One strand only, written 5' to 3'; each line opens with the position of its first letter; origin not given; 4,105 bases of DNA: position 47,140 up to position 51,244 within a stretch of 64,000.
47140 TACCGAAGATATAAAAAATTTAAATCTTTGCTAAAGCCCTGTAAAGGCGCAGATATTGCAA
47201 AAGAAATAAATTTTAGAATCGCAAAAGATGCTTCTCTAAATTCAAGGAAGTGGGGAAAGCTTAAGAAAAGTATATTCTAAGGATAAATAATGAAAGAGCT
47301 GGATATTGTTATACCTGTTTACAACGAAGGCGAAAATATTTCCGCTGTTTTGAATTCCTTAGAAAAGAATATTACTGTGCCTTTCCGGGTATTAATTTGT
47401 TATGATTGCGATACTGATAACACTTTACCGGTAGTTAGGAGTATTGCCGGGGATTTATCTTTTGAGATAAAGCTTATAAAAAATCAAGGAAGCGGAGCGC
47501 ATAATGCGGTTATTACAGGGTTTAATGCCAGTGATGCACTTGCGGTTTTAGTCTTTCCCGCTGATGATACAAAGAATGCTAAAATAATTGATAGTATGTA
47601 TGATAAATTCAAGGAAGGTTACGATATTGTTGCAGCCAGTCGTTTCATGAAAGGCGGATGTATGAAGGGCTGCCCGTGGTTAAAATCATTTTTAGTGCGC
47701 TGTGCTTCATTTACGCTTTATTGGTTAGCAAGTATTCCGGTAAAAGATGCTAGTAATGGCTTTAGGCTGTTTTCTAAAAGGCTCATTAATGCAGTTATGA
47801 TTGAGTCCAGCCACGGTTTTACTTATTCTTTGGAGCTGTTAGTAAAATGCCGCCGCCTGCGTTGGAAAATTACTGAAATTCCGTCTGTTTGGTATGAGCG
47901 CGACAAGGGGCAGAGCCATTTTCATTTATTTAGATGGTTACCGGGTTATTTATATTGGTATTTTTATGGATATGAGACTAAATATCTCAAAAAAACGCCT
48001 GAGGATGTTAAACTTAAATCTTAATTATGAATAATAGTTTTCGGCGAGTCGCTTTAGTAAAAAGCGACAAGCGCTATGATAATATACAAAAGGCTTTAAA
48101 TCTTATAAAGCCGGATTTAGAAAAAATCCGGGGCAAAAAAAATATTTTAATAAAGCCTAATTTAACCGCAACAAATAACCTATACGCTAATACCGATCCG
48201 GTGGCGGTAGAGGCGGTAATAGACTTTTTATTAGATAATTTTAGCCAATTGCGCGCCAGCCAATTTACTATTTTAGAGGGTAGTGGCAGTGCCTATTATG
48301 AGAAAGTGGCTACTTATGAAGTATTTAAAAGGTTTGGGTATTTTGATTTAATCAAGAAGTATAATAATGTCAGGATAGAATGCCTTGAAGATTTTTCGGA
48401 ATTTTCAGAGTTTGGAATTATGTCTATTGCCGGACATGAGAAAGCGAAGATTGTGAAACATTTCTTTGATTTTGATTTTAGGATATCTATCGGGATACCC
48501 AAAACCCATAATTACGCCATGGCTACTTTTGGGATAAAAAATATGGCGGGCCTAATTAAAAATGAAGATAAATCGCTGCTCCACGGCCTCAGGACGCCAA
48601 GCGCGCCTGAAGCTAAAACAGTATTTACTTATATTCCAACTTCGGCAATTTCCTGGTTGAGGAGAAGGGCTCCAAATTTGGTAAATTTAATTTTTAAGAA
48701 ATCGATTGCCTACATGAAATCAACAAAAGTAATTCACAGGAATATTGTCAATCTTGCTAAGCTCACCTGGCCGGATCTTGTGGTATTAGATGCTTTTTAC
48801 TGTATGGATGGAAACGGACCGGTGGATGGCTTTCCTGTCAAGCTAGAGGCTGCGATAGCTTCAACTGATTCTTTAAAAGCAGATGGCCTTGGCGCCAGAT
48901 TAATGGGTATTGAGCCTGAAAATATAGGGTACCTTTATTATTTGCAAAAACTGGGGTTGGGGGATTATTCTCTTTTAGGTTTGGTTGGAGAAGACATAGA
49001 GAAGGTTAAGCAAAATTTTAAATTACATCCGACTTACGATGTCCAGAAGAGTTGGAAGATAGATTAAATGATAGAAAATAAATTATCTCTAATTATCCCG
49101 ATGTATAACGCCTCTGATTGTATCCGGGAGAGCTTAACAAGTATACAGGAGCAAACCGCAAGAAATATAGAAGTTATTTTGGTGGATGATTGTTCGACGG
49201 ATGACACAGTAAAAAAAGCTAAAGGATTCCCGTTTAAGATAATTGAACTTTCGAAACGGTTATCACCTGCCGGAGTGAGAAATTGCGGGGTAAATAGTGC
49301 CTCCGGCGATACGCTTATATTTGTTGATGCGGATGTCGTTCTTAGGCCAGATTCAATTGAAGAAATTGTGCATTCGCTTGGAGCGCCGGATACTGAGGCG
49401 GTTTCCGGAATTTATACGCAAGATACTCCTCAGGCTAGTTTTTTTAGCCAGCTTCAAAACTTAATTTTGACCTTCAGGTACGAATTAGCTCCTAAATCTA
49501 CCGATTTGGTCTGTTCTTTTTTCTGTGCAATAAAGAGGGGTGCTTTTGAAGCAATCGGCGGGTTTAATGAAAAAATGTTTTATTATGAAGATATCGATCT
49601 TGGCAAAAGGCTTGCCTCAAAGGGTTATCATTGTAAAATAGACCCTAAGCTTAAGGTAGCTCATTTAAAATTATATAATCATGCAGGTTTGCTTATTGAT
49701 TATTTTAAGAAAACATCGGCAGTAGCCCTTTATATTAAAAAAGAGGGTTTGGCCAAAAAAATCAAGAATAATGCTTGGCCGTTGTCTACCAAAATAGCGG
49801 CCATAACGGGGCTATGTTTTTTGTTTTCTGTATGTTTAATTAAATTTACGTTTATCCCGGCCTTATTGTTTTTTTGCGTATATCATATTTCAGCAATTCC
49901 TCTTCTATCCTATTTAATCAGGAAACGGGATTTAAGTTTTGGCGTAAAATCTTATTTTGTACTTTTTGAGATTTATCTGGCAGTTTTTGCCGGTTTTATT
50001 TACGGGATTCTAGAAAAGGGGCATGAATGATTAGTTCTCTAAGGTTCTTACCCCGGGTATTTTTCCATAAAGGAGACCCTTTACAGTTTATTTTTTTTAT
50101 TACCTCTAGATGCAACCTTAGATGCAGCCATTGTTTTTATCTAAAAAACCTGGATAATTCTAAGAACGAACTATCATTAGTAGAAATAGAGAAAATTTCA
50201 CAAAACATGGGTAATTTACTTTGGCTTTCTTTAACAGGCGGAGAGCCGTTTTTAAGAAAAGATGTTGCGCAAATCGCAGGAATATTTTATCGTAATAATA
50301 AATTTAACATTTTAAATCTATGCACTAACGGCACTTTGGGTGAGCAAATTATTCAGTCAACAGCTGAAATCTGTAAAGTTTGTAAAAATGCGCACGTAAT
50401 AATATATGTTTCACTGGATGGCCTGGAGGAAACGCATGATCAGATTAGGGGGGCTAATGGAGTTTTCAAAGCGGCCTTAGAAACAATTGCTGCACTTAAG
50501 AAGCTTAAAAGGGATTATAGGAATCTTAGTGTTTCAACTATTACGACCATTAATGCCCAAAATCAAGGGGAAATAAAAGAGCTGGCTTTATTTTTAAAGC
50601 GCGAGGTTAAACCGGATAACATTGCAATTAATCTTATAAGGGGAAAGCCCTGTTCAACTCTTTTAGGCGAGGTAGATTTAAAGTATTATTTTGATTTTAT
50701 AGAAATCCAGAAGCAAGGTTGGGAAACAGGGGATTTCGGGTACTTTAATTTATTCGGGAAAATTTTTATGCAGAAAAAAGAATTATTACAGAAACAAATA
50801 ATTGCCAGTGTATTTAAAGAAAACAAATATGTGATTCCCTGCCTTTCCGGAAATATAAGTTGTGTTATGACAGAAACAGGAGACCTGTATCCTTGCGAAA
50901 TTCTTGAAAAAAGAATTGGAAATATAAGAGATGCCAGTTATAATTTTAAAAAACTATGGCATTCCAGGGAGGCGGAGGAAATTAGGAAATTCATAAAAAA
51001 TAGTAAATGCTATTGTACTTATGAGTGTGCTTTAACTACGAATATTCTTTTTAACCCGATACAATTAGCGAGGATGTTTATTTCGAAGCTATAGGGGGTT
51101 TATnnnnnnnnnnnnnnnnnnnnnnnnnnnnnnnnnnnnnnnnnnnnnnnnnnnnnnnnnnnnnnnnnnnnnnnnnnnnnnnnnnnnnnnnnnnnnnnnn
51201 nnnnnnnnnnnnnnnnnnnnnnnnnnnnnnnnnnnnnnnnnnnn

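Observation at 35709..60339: CDP-hexose branch with a TcaB9-like C-methyltransferase: predicted C-branched deoxy(amino)sugar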

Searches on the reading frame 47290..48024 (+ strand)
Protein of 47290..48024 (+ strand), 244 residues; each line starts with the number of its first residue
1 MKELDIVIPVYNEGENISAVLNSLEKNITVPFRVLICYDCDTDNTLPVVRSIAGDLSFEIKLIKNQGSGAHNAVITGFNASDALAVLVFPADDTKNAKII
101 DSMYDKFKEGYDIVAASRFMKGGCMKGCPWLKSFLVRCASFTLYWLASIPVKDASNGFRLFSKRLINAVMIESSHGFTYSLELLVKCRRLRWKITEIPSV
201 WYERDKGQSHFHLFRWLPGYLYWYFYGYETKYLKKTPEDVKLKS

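Call 5: search_protein_families(library=pfam, proteins=[window:47290-48024:+])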
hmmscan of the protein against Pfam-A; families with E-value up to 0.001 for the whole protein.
window:47290-48024:+ (244 aa): 2 families
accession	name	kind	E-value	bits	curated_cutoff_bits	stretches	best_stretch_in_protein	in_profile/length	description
PF00535.33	Glycos_transf_2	-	4.9e-17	62.8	23.3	1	6-166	2-164/168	Glycosyl transferase family 2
PF13641.12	Glyco_tranf_2_3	-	0.00012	22.6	27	1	6-121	5-126/230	Glycosyltransferase like family 2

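Call 31: search_solved_structures(query=window:47290-48024:+, show_alignments=0, max_evalue=0.01)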
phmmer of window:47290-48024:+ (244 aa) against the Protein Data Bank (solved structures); distinct sequences matched with E-value up to 0.01: 12.
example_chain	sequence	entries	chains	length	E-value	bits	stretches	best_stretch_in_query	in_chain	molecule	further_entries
5mlz_A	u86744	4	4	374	3.1e-16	62.7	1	4-211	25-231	Dolichol monophosphate mannose synthase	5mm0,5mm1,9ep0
5ekp_C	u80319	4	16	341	1.9e-12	50.3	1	3-170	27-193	Uncharacterized glycosyltransferase sll0501 | Glycosyltransferase sll0501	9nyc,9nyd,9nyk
5eke_A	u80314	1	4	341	1.9e-12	50.3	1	3-170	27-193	Uncharacterized glycosyltransferase sll0501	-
9nye_A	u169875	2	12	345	1.9e-12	50.3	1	3-170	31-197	Glycosyltransferase sll0501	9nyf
9hwj_A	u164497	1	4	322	2e-08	37.2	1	2-215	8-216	Undecaprenyl-phosphate 4-deoxy-4-formamido-L-arabinose transferase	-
9bhc_C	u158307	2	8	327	2.2e-06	30.5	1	2-121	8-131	Undecaprenyl-phosphate 4-deoxy-4-formamido-L-arabinose transferase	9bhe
8vxh_A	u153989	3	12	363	2.9e-06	30.1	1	2-121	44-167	Undecaprenyl-phosphate 4-deoxy-4-formamido-L-arabinose transferase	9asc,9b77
5tze_C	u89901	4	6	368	3.6e-06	29.7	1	4-109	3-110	Glycosyl transferase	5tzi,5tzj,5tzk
5tz8_A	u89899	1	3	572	7.8e-06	28.7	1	4-104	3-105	Glycosyl transferase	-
6h1j_A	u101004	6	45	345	1.2e-05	28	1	1-115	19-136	Probable ss-1,3-N-acetylglucosaminyltransferase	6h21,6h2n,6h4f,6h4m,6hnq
2z87_A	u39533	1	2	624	0.0026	20.4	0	5-110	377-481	Chondroitin synthase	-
2z86_A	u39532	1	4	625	0.0026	20.4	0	5-110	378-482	Chondroitin synthase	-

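Call 33: search_protein_families(library=ncbifam, proteins=[window:47290-48024:+], max_evalue=0.00001)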
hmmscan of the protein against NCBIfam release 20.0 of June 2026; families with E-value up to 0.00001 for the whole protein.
window:47290-48024:+ (244 aa): 8 families
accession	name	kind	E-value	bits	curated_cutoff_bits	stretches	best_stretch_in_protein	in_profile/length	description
NF047588.1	GlcsyltransPgfSStrep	equivalog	6e-16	58.5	500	1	4-170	3-168/308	glycosyltransferase PgfS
NF058614.1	PPMAGASynPpgS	equivalog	1e-14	54.5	370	1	6-209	4-208/226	polyprenyl-phospho-N-acetylgalactosaminyl synthase PpgS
TIGR04182.1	glyco_TIGR04182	equivalog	2.8e-12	46.6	325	1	6-207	4-196/293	S-layer glycoprotein N-glycosyltransferase AglJ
NF041391.1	DPhHxTase_Halo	equivalog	4.8e-12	45.3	375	1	10-209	3-190/213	dolichyl-phosphate hexose transferase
NF007986.1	PRK10714.1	equivalog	9.3e-12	44.6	529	1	2-216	6-215/316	undecaprenyl-phosphate 4-deoxy-4-formamido-L-arabinose transferase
NF007482.0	PRK10073.1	equivalog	1e-08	34.6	423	1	2-105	6-104/334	glycosyltransferase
NF041875.1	EPS_EpsD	equivalog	5e-06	26.2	370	1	4-115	1-112/325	exopolysaccharide biosynthesis glycosyltransferase EpsD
TIGR03937.1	PgaC_IcaA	equivalog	9.2e-06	24.9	422.3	1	3-114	46-157/407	poly-beta-1,6-N-acetyl-D-glucosamine synthase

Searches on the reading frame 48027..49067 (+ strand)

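Call 5: search_protein_families(library=pfam, proteins=[window:48027-49067:+])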
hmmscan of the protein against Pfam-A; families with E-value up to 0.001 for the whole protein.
window:48027-49067:+ (346 aa): 1 family
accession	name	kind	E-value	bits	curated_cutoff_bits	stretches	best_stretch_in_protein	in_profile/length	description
PF04015.17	DUF362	-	3.8e-32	112.4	24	1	40-290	1-199/200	Domain of unknown function (DUF362)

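Call 33: search_protein_families(library=ncbifam, proteins=[window:48027-49067:+], max_evalue=0.00001)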
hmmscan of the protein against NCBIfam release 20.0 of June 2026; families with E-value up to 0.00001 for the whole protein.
window:48027-49067:+ (346 aa): 1 family
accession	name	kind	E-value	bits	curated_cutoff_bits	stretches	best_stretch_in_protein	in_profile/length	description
NF052623.1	Npun_F2552_fam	equivalog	4.1e-07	29.7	500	0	236-312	182-258/314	Npun_F2552 family protein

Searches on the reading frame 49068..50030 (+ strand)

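Call 5: search_protein_families(library=pfam, proteins=[window:49068-50030:+])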
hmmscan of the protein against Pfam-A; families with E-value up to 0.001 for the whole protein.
window:49068-50030:+ (320 aa): 6 families
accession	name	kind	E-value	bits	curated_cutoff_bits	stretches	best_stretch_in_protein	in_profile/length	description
PF00535.33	Glycos_transf_2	-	1.5e-31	110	23.3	1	7-163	1-167/168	Glycosyl transferase family 2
PF10111.15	Glyco_tranf_2_2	-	1.7e-15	57.7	27.3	1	7-196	1-214/276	Glycosyltransferase like family 2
PF13641.12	Glyco_tranf_2_3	-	2.4e-11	44.6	27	1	6-200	3-212/230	Glycosyltransferase like family 2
PF13506.12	Glyco_transf_21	-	1.3e-08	34.9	21.7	1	75-195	26-150/174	Glycosyl transferase family 21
PF13632.12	Glyco_trans_2_3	-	5.1e-07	30.1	27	1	84-189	3-113/198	Glycosyl transferase family group 2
PF02709.20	Glyco_transf_7C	-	0.00053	20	23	1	154-204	25-76/78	N-terminal domain of galactosyltransferase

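Call 33: search_protein_families(library=ncbifam, proteins=[window:49068-50030:+], max_evalue=0.00001)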
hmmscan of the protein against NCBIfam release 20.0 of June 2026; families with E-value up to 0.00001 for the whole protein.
window:49068-50030:+ (320 aa): 20 families
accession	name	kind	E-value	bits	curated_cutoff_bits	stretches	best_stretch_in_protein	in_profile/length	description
TIGR03965.1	mycofact_glyco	equivalog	1.8e-25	89.8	280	1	5-248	75-330/467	mycofactocin biosynthesis glycosyltransferase MftF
TIGR04283.1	glyco_like_mftF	equivalog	1.5e-23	83.5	182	1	6-212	1-198/221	TIGR04283 family arsenosugar biosynthesis glycosyltransferase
NF041875.1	EPS_EpsD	equivalog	6.9e-21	75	370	1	6-198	1-205/325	exopolysaccharide biosynthesis glycosyltransferase EpsD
TIGR03937.1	PgaC_IcaA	equivalog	2.7e-17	62.9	422.3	1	4-211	45-262/407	poly-beta-1,6-N-acetyl-D-glucosamine synthase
NF007482.0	PRK10073.1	equivalog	9.7e-17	61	423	1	3-100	5-106/334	glycosyltransferase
NF047683.1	TeichurnBiosyTuaG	equivalog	2.2e-14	53.7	400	1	4-101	6-108/252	teichuronic acid biosynthesis protein TuaG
NF050050.1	ProtGlycPglI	equivalog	6.2e-11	42.2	500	1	4-102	2-106/306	GalNAc(5)-diNAcBac-PP-undecaprenol beta-1,3-glucosyltransferase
NF053739.1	GlytfEpsEBac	equivalog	7.7e-11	41.5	450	1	5-187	2-190/265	glycosyltransferase EpsE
NF041394.1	GtaseAglG_Halo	equivalog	1.7e-09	37.4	440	1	7-170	4-178/304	glucosyl-dolichyl phosphate glucuronosyltransferase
NF038299.1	EPS_HpsN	equivalog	2.2e-09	36.7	425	1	5-114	2-117/317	hormogonium polysaccharide biosynthesis glycosyltransferase HpsN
TIGR03111.1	glyc2_xrt_Gpos1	hypoth_equivalog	5.1e-09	35.4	363.95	1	6-115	51-168/439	TIGR03111 family XrtG-associated glycosyltransferase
TIGR01556.1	rhamnosyltran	subfamily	2.5e-08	33.5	200.55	1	18-200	9-201/281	rhamnosyltransferase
TIGR04242.1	nodulat_NodC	equivalog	1.2e-07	31.1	550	1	6-129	50-181/395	chitooligosaccharide synthase NodC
NF047588.1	GlcsyltransPgfSStrep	equivalog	1.8e-07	30.7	500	1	5-118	2-123/308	glycosyltransferase PgfS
NF010496.0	PRK13915.1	equivalog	2.1e-07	30.3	262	1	4-118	31-157/307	glucosyl-3-phosphoglycerate synthase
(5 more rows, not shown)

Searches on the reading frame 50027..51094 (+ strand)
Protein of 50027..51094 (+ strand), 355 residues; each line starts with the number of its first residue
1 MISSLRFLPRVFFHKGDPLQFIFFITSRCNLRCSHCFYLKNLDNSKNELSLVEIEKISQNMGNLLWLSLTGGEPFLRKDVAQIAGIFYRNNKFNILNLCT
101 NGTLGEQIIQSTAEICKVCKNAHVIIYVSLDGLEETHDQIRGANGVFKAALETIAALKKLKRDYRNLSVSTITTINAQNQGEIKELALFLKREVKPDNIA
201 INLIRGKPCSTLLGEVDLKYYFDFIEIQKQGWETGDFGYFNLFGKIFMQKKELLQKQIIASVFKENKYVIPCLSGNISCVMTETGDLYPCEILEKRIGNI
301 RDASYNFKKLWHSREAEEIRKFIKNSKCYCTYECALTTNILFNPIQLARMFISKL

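Call 5: search_protein_families(library=pfam, proteins=[window:50027-51094:+])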
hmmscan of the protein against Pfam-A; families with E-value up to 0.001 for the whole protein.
window:50027-51094:+ (355 aa): 3 families
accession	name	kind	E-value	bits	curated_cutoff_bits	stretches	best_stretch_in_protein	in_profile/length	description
PF04055.27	Radical_SAM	-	5.2e-17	63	29.5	1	25-190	3-166/166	Radical SAM superfamily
PF13186.11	SPASM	-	2.6e-06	28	21.5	1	272-331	1-64/67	Iron-sulfur cluster-binding domain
PF13353.11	Fer4_12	-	3.6e-06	27.7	22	1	23-132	10-119/137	4Fe-4S single cluster domain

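Call 33: search_protein_families(library=ncbifam, proteins=[window:50027-51094:+], max_evalue=0.00001)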
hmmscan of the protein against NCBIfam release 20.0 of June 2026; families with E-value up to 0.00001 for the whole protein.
window:50027-51094:+ (355 aa): 56 families (the best 25 are shown)
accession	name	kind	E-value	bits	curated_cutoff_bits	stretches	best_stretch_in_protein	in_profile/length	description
TIGR04545.1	rSAM_ahbD_hemeb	equivalog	1.1e-24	87.5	500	1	25-322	6-298/339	heme b synthase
TIGR04051.1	rSAM_NirJ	equivalog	9.6e-23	80.7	515.45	1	22-187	5-160/354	heme d1 biosynthesis radical SAM protein NirJ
NF050035.1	rSAM_WgK_link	exception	1e-22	80.7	650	1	23-182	13-163/367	radical SAM/SPASM peptide maturase WgkB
TIGR04250.1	SCM_rSAM_ScmE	equivalog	2.6e-21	75.9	400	1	25-193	9-168/358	SynChlorMet cassette radical SAM/SPASM protein ScmE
TIGR04546.1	rSAM_ahbC_deAc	equivalog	5.9e-21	74.7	650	1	22-199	42-209/390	12,18-didecarboxysiroheme deacetylase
TIGR04054.1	rSAM_NirJ1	equivalog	1.1e-20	73.6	650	1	22-193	39-200/387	putative heme d1 biosynthesis radical SAM protein NirJ1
TIGR04055.1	rSAM_NirJ2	equivalog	5.4e-20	72.2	500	2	25-188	6-159/326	putative heme d1 biosynthesis radical SAM protein NirJ2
TIGR04053.2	TIGR04053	equivalog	3.1e-19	69.5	395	1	17-190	6-173/366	TIGR04053 family radical SAM/SPASM domain-containing protein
TIGR04340.1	rSAM_ACGX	hypoth_equivalog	4.3e-19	68.9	400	1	20-329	4-308/341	radical SAM/SPASM domain protein, ACGX system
TIGR03961.1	rSAM_PTO1314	hypoth_equivalog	6.9e-19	68.3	306.05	1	28-187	32-175/332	PTO1314 family radical SAM protein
TIGR04347.1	pseudo_SAM_Halo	equivalog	1.6e-17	63.9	525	1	22-185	41-197/390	TIGR04347 family pseudo-SAM/SPASM protein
TIGR03962.1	mycofact_rSAM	equivalog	7.7e-17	61.5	265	1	18-187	11-173/339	mycofactocin radical SAM maturase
TIGR03470.1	HpnH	equivalog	2.3e-16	59.7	225.05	1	18-190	27-187/318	adenosyl-hopene transferase HpnH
TIGR02666.1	moaA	equivalog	3e-16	59.3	284.05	1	25-192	16-182/336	GTP 3',8-cyclase MoaA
TIGR04251.1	SCM_rSAM_ScmF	equivalog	3.1e-16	59.7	400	1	20-187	5-166/353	SynChlorMet cassette radical SAM/SPASM protein ScmF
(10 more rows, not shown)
